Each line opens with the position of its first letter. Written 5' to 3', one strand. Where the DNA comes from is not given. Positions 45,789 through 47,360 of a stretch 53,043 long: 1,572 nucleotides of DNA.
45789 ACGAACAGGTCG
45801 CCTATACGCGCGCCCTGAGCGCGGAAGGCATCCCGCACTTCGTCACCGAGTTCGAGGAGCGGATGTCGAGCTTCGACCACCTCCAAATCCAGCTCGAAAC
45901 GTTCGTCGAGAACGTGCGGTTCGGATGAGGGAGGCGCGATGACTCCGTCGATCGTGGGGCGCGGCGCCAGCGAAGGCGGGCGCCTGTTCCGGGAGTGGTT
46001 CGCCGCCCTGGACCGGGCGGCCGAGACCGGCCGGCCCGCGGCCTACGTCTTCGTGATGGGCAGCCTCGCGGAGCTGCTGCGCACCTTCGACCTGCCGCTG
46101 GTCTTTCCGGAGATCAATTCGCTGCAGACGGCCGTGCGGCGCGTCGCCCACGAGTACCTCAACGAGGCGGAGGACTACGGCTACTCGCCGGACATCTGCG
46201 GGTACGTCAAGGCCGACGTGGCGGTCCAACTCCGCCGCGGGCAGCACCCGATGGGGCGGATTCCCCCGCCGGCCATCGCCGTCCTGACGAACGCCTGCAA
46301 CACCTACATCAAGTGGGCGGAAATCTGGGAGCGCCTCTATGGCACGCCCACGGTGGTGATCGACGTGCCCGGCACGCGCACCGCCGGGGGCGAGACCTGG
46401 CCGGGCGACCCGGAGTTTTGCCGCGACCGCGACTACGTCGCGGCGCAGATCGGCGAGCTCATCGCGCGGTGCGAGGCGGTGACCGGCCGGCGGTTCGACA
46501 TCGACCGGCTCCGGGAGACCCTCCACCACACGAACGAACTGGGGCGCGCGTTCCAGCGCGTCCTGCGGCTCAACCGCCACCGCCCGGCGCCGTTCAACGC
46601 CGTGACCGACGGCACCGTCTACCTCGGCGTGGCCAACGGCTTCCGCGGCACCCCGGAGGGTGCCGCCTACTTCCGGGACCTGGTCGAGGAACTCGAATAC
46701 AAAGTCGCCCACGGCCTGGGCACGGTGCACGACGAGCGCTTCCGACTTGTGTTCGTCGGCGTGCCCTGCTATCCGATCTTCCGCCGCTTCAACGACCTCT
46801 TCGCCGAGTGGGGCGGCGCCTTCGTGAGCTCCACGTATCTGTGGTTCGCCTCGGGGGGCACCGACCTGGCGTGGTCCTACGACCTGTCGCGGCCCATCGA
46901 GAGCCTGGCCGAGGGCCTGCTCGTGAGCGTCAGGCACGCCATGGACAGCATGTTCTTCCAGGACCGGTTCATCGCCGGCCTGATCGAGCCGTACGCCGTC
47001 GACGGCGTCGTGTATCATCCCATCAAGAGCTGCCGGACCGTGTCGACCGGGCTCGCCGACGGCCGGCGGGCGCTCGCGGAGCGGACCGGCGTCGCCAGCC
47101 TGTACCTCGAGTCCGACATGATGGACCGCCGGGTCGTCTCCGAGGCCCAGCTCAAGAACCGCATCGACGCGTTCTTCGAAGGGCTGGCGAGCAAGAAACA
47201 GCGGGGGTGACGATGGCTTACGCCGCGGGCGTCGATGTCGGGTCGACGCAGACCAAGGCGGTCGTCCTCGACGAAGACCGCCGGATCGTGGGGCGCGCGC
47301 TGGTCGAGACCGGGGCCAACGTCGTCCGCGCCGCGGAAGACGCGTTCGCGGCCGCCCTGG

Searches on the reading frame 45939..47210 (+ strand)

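Call 32: search_protein_families(library=pfam, proteins=[window:45939-47210:+], max_evalue=0.001)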
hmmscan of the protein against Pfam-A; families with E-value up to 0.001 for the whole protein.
window:45939-47210:+ (423 aa): 1 family
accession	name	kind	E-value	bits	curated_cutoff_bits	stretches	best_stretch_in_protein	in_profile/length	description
PF06050.19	HGD-D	-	9.4e-62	210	28.4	1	45-415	7-341/342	2-hydroxyglutaryl-CoA dehydratase, D-component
